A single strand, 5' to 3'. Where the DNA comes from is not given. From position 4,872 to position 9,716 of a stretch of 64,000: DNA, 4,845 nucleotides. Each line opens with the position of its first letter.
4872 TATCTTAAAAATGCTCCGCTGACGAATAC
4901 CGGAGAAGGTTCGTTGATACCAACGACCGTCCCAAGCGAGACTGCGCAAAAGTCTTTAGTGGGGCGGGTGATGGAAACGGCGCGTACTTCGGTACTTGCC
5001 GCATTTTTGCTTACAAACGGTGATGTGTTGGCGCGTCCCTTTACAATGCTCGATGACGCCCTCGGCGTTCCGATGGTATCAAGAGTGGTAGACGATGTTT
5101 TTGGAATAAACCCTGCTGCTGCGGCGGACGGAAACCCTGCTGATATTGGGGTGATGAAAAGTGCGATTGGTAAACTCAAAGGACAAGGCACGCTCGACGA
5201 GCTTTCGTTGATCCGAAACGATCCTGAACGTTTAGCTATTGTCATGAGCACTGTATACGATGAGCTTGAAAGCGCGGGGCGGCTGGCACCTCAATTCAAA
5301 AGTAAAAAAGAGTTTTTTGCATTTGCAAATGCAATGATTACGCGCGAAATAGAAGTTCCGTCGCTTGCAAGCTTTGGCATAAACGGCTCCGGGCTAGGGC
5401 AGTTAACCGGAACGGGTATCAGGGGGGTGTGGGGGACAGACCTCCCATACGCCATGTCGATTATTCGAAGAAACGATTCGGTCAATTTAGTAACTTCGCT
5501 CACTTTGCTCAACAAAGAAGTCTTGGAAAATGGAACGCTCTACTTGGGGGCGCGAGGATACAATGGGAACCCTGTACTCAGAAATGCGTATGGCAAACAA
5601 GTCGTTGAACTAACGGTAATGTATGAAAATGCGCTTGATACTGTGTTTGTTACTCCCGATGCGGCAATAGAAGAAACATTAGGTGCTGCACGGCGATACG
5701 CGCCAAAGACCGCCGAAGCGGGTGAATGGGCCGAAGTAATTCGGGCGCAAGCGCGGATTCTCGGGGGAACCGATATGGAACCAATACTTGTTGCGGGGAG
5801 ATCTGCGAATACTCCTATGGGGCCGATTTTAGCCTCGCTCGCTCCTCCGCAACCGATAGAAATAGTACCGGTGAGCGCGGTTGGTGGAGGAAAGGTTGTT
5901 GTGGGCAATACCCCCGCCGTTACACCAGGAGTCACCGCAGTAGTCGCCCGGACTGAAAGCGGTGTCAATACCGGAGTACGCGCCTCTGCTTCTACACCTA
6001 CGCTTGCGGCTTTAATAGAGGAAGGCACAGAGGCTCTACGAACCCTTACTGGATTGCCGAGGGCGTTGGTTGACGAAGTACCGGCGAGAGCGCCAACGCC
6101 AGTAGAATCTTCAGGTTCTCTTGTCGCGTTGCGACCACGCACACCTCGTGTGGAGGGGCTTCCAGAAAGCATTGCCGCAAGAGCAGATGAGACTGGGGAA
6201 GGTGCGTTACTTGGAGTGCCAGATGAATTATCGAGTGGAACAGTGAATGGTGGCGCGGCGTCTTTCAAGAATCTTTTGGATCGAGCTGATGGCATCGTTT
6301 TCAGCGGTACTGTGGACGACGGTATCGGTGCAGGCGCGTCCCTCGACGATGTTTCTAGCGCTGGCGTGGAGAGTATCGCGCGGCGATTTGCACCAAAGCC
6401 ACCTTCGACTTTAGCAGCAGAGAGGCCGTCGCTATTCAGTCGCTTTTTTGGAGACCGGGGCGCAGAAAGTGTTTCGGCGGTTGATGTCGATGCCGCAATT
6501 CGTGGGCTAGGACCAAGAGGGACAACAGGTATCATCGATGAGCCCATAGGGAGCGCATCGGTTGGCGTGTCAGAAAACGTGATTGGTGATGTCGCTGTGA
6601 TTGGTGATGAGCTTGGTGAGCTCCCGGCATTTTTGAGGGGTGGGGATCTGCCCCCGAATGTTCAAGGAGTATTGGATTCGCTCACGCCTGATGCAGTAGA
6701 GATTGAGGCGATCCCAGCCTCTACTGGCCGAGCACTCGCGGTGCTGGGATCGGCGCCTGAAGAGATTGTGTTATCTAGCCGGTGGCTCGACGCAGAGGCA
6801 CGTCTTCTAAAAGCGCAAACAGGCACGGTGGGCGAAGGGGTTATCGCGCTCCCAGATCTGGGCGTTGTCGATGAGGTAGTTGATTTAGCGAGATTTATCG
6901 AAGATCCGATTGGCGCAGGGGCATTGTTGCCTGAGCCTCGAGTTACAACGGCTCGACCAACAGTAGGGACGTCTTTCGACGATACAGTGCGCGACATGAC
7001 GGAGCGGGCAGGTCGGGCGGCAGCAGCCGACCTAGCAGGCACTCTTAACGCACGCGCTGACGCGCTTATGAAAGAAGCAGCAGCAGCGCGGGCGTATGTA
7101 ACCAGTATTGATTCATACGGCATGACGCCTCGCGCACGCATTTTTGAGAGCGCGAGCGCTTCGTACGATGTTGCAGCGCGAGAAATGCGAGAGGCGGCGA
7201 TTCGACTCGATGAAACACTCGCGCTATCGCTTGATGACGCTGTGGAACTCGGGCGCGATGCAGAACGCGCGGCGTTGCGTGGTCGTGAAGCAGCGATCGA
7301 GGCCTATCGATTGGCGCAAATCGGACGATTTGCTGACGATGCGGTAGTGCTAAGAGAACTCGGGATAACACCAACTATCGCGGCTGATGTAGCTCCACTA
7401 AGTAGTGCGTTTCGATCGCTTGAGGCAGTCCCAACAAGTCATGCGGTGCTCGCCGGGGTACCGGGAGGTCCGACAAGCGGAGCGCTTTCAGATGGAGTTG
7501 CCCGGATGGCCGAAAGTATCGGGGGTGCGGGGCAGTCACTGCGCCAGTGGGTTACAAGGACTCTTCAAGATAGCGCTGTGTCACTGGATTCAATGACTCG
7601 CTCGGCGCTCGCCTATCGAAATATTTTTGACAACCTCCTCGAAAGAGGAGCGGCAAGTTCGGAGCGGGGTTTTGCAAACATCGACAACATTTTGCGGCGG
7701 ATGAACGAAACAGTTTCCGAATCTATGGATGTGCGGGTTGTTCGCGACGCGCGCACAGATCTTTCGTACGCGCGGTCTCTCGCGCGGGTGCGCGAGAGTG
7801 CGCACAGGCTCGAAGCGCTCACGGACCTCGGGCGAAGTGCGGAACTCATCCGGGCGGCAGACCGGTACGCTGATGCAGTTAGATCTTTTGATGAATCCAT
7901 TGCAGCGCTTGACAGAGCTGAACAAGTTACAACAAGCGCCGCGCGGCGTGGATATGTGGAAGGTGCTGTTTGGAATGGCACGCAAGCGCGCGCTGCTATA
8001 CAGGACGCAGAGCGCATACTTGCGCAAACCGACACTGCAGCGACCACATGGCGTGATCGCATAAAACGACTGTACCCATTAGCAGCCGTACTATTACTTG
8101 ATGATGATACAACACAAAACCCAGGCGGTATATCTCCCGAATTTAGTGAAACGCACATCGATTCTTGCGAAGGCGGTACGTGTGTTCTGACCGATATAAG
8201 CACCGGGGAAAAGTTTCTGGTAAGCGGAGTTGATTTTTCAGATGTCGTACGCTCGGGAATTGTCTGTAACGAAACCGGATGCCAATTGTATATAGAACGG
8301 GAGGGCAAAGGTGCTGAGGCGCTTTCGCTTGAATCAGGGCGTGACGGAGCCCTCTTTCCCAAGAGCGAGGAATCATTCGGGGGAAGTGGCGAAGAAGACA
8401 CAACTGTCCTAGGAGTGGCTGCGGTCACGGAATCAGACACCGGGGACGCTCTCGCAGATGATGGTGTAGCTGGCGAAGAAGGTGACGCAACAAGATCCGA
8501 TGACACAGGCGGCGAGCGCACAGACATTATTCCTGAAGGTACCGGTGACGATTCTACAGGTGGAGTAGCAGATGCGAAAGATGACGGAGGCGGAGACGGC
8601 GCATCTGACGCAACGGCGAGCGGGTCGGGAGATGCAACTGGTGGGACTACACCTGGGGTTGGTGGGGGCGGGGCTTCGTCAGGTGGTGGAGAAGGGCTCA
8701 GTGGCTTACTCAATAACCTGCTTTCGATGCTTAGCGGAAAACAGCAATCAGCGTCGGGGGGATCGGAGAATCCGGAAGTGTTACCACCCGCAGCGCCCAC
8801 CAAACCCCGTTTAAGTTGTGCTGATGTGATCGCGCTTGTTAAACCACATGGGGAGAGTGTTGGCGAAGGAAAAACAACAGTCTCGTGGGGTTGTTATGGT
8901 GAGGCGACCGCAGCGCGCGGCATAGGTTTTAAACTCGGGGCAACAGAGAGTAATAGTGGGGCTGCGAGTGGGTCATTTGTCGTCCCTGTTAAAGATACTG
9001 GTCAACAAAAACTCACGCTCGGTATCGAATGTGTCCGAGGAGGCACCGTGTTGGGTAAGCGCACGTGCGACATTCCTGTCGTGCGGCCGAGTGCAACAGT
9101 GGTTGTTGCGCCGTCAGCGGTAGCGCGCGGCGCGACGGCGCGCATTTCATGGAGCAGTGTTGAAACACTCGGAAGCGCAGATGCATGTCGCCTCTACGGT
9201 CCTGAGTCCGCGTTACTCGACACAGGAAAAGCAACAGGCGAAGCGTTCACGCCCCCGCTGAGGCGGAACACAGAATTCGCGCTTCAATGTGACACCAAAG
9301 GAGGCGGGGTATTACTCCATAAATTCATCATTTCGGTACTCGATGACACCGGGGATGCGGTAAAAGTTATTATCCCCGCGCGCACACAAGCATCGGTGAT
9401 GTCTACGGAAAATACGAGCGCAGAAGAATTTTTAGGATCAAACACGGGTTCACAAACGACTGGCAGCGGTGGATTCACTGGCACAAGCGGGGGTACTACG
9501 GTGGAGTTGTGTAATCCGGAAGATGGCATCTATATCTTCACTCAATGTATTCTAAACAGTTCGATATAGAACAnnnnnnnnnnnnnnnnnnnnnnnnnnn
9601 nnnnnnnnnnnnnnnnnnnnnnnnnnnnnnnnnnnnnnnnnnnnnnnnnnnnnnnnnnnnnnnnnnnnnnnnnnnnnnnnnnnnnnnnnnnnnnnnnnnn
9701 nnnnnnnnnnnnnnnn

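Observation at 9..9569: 9.5-kb ORF for a giant surface protein, apparently longer than the window shows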

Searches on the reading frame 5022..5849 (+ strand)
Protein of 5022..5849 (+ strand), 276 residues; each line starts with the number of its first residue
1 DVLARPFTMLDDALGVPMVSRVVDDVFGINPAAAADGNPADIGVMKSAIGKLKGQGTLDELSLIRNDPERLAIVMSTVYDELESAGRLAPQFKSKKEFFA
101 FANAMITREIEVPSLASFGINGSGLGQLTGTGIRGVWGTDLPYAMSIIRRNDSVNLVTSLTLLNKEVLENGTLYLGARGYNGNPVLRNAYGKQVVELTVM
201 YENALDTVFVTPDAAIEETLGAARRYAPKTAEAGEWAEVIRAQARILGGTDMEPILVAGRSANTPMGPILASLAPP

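Call 40: search_solved_structures(query=A1, max_evalue=10, show_alignments=4)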
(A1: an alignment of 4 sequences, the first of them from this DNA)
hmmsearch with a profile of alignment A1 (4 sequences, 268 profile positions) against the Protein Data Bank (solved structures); distinct sequences matched with E-value up to 10: 7.
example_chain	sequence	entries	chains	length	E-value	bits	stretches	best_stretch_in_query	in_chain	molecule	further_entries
3ian_A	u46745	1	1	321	0.31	14.2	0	14-100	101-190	Chitinase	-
6iss_A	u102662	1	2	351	1.2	12.2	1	214-255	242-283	Ligninase H8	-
1b85_A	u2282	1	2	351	1.8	11.7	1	214-255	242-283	Ligninase H8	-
1b80_A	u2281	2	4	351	1.8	11.7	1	214-255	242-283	PROTEIN (RECOMBINANT LIGNIN PEROXIDASE H8) | PROTEIN (LIGNIN PEROXIDASE)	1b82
6a6q_A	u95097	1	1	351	1.9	11.6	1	214-255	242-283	Ligninase H8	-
1lga_A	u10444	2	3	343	2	11.5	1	211-255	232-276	LIGNIN PEROXIDASE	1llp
1udk_A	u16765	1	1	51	4.5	10.4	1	100-125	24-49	Nawaprin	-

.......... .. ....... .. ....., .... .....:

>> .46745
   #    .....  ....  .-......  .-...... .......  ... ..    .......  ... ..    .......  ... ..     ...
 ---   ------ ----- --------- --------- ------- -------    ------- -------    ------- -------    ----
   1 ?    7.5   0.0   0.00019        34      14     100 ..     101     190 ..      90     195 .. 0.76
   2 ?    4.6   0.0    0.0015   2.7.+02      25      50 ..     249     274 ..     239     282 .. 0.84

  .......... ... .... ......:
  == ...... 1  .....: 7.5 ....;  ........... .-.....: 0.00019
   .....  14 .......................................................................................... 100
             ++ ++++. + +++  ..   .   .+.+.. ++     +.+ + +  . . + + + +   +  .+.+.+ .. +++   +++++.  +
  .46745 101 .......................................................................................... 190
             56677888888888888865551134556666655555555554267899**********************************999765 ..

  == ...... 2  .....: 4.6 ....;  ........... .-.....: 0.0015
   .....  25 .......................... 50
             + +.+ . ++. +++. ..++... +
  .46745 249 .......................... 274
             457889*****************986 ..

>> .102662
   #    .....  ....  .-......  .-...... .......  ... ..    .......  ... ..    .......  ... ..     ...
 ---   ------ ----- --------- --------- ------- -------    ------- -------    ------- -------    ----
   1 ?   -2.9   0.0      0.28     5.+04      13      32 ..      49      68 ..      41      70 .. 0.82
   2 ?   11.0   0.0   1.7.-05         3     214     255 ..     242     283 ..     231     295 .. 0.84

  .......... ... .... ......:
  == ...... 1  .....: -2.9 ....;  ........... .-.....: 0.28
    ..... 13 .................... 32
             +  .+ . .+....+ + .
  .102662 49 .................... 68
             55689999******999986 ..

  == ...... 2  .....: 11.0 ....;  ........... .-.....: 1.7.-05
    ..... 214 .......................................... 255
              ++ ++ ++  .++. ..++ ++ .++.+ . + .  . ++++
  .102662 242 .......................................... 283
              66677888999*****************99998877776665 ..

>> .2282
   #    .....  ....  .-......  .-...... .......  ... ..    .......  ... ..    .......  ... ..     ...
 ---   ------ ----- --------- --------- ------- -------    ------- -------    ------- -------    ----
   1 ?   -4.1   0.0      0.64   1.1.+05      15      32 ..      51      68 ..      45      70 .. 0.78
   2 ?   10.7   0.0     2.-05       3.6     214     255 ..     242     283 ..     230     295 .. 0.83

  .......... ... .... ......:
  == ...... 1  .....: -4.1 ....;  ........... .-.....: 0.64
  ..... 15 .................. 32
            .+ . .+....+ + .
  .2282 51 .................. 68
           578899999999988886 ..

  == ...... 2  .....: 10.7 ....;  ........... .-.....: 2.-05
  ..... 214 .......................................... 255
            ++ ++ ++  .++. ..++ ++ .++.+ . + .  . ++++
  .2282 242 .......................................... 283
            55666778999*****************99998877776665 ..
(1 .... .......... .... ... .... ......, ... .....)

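Call 41: find_homologous_proteins(query=A1, max_evalue=0.001)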
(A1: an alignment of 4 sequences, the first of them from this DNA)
Query A1 (4 sequences): 8000 candidates shared short words with the query, none scored E <= 0.001.

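Call 45: find_related_loci(query=A1, collection=genome_contigs, flank=10000)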
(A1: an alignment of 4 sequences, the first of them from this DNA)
Query A1 (276 aa) in genome_contigs; peptide patterns used: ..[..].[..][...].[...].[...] (x = any residue, [..] = any of these).
12 stretches matched a pattern, but none encodes a relative of the query by tblastn (E <= 1e-3).

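Call 48: find_related_loci(query=A1, collection=viral_contigs, flank=8000)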
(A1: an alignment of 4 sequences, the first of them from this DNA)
Query A1 (276 aa) in viral_contigs; peptide patterns used: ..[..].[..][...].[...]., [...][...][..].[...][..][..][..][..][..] (x = any residue, [..] = any of these).
57 stretches matched a pattern, but none encodes a relative of the query by tblastn (E <= 1e-3).

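Call 49: find_related_loci(query=A1, collection=metagenome_contigs, flank=10000)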
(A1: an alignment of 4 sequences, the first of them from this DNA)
Query A1 (276 aa) in metagenome_contigs; peptide patterns used: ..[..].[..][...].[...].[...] (x = any residue, [..] = any of these).
24 stretches matched a pattern; 2 encode a relative of the query (tblastn E <= 1e-3); 2 distinct loci.
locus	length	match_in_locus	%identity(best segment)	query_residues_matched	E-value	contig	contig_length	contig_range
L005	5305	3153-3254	50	101-134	3e-5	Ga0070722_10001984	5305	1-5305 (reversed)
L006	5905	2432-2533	50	101-134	4e-5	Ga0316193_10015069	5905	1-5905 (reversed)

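Call 50: predict_structure(alignment_id=A1)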
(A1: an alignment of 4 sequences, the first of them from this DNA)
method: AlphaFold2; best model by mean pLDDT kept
length: 276 residues; sequences in the alignment: 4
mean_pLDDT: 51.8   pTM: 0.59
mean pLDDT of the five models: 51.8, 50.9, 48.3, 47.4, 40.6
residues with pLDDT >= 90: 4; 70-90: 81; 50-70: 50; < 50: 141
segments of 3 or more residues with pLDDT < 50: 1-35, 107-123, 188-276
pLDDT, mean of each block of 10 residues (from residue 1): 27 31 30 55 88 75 64 81 88 69 55 33 59 78 77 82 82 63 50 30 27 26 29 33 35 25 23 24
secondary structure, 60 per line:
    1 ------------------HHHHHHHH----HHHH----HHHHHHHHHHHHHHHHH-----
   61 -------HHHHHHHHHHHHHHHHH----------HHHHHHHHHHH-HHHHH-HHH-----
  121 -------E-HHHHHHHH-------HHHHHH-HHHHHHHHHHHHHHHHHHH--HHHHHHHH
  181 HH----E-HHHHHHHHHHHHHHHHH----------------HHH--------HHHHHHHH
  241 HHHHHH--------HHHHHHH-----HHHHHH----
elements in order: H19-26 H31-34 H39-55 H68-84 H95-105 H107-111 H130-137 H145-150 H152-170 H173-182 H189-205 H233-246 H255-261 H267-272

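Call 57: fold_search(model_id=the predicted structure, library=pdb)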
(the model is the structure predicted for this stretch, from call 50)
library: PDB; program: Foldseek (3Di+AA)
matches with E <= 10: 30; with E <= 0.001: 0
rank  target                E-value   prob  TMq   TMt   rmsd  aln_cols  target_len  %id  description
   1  3w6b_B                2.2e+00  0.20  0.26  0.40  11.7       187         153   14  Crystal structure of catalytic domain of chitinase from Ralstonia sp. A-471 (released 2013-05-15)
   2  4fn9_A                2.3e+00  0.04  0.12  0.13  16.2       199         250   10  X-ray Crystal structure of the Ancestral 3-keto steroid receptor - Progesterone complex (released 2012-12-26)
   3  3w6c_A                2.4e+00  0.16  0.24  0.40  12.3       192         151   15  Crystal structure of catalytic domain of chitinase from Ralstonia sp. A-471 in complex with disaccharide (released 2013-05-15)
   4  3w6e_D                3.1e+00  0.14  0.25  0.39  11.6       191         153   14  Crystal structure of catalytic domain of chitinase from Ralstonia sp. A-471 (E162Q) (released 2013-05-15)
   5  4fn9_B                3.1e+00  0.04  0.14  0.15  16.5       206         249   11  X-ray Crystal structure of the Ancestral 3-keto steroid receptor - Progesterone complex (released 2012-12-26)
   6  9bjc_B                3.2e+00  0.02  0.13  0.13  16.6       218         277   11  Crystal structure of CDK2/Cyclin E1 in complex with XC208 (released 2025-08-27)
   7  3w6e_B                3.7e+00  0.14  0.25  0.38   7.2       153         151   15  Crystal structure of catalytic domain of chitinase from Ralstonia sp. A-471 (E162Q) (released 2013-05-15)
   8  2q1h                  3.7e+00  0.04  0.15  0.17  16.8       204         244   10  Ancestral Corticoid Receptor in Complex with Aldosterone (released 2007-09-04)
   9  3w6b_A                4.5e+00  0.13  0.27  0.41  11.4       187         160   16  Crystal structure of catalytic domain of chitinase from Ralstonia sp. A-471 (released 2013-05-15)
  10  3w6f_A                4.5e+00  0.11  0.26  0.40  11.3       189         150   15  Crystal structure of catalytic domain of chitinase from Ralstonia sp. A-471 (E162Q) in complex with disaccharide (released 2013-05-15)
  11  8h4r_B                4.8e+00  0.02  0.13  0.13  16.3       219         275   10  The Crystal Structure of CDK3 and CyclinE1 Complex with Dinaciclib from Biortus (released 2023-10-11)
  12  9h4a_A                5.0e+00  0.03  0.13  0.22  13.8       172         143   10  Ribonuclease-three Like 4 crystallization and structure determination at room temperature in the CrystalChip (released 2024-12-11)
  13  4fne                  5.0e+00  0.02  0.15  0.16  20.7       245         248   11  X-ray Crystal structure of the Ancestral 3-keto steroid receptor - DOC complex (released 2012-12-12)
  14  8srb_A                5.0e+00  0.01  0.11  0.03  30.4       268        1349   12  Cryo-EM structure of TRPM2 chanzyme in the presence of EDTA and ADP-ribose (released 2024-05-08)
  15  8yg4_R                5.3e+00  0.01  0.13  0.13  21.6       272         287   11  A cryo-EM structure of LA-PTH-R1-PTH1R-Gs complex structure (released 2025-09-03)
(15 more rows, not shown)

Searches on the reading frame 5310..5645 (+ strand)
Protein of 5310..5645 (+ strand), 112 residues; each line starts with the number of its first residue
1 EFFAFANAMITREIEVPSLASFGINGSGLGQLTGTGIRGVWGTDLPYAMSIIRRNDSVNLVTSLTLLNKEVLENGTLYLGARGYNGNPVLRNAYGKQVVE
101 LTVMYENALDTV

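Call 59: search_protein_families(library=pfam, proteins=[window:5310-5645:+], max_evalue=10)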
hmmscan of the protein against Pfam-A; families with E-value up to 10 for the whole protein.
seq(112 aa): 0 families

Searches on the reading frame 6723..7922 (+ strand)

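Call 17: search_protein_families(library=pfam, proteins=[window:6723-7922:+], max_evalue=10)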
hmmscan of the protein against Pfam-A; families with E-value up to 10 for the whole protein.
window:6723-7922:+ (400 aa): 1 family
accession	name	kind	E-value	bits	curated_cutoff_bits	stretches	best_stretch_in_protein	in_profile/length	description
PF10615.14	DUF2470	-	0.15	13.1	22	1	114-141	22-47/77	Domain of unknown function (DUF2470)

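Call 18: search_protein_families(library=phrogs, proteins=[window:6723-7922:+], max_evalue=1)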
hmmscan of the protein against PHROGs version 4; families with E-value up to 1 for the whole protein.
window:6723-7922:+ (400 aa): 2 families
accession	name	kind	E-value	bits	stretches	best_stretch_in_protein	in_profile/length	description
phrog_28253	-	unknown function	0.031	15.2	1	319-352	20-53/77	-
phrog_28717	-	unknown function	0.41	11.6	0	153-195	21-64/71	-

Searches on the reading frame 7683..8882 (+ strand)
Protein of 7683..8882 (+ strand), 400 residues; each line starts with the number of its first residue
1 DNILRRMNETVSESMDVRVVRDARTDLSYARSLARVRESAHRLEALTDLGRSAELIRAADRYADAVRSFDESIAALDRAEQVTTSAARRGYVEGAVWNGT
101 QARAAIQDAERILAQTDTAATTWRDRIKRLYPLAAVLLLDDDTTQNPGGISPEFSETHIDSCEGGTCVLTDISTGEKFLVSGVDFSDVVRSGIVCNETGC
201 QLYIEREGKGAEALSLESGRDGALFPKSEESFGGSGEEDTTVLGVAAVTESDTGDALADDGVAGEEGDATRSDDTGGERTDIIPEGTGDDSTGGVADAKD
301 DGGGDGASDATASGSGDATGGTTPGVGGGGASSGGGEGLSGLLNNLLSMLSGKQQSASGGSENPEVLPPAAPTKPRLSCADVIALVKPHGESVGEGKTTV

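Call 17: search_protein_families(library=pfam, proteins=[window:7683-8882:+], max_evalue=10)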
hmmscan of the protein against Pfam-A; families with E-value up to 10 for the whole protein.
window:7683-8882:+ (400 aa): 0 families

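Call 18: search_protein_families(library=phrogs, proteins=[window:7683-8882:+], max_evalue=1)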
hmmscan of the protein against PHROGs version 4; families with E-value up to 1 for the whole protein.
window:7683-8882:+ (400 aa): 1 family
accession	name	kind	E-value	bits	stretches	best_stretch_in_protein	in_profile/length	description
phrog_28253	-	unknown function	0.18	12.8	1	2-32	23-53/77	-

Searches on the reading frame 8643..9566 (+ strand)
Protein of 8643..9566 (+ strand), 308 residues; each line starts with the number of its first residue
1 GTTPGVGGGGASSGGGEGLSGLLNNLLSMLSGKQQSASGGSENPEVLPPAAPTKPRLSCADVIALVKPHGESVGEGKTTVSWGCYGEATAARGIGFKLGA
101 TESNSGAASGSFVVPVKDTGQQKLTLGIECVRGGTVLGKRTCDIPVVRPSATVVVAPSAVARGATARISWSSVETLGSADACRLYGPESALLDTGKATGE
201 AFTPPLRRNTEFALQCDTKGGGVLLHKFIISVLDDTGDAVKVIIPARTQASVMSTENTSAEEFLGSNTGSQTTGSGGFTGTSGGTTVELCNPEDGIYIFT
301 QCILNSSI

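Call 17: search_protein_families(library=pfam, proteins=[window:8643-9566:+], max_evalue=10)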
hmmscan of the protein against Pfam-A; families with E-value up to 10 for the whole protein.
window:8643-9566:+ (308 aa): 1 family
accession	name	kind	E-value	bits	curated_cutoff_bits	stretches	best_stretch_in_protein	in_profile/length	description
PF19986.4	DUF6422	-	0.0089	16.6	25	1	241-300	20-83/94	Family of unknown function (DUF6422)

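Call 18: search_protein_families(library=phrogs, proteins=[window:8643-9566:+], max_evalue=1)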
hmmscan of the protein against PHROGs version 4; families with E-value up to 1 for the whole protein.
window:8643-9566:+ (308 aa): 1 family
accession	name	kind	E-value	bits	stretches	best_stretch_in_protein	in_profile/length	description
phrog_18991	-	unknown function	0.13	13.4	1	224-241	39-56/62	-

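Call 21: find_homologous_proteins(query=window:8772-9566:+, max_evalue=0.01)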
Query window:8772-9566:+: 1580 candidates shared short words with the query, none scored E <= 0.01.

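Call 79: predict_structure(alignment_id=A4)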
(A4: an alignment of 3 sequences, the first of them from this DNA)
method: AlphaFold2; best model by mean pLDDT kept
length: 262 residues; sequences in the alignment: 3
mean_pLDDT: 54.3   pTM: 0.37
mean pLDDT of the five models: 54.3, 53.7, 52.5, 52.2, 46.3
residues with pLDDT >= 90: 0; 70-90: 49; 50-70: 112; < 50: 101
segments of 3 or more residues with pLDDT < 50: 1-4, 20-29, 56-59, 127-133, 149-154, 189-191, 199-262
pLDDT, mean of each block of 10 residues (from residue 1): 54 58 44 69 74 53 62 65 82 77 52 59 52 60 62 52 71 56 63 51 31 29 30 29 42 41 34
secondary structure, 60 per line:
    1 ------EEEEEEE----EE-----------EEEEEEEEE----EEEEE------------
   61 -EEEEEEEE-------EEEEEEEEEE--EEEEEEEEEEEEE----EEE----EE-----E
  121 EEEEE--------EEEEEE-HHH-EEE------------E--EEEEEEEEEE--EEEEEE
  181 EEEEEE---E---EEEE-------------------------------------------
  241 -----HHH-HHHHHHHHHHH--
elements in order: E7-13 E31-39 E44-48 E62-69 E77-86 E89-101 E106-108 E120-125 E134-139 E145-147 E163-172 E175-186 E194-197 H250-260
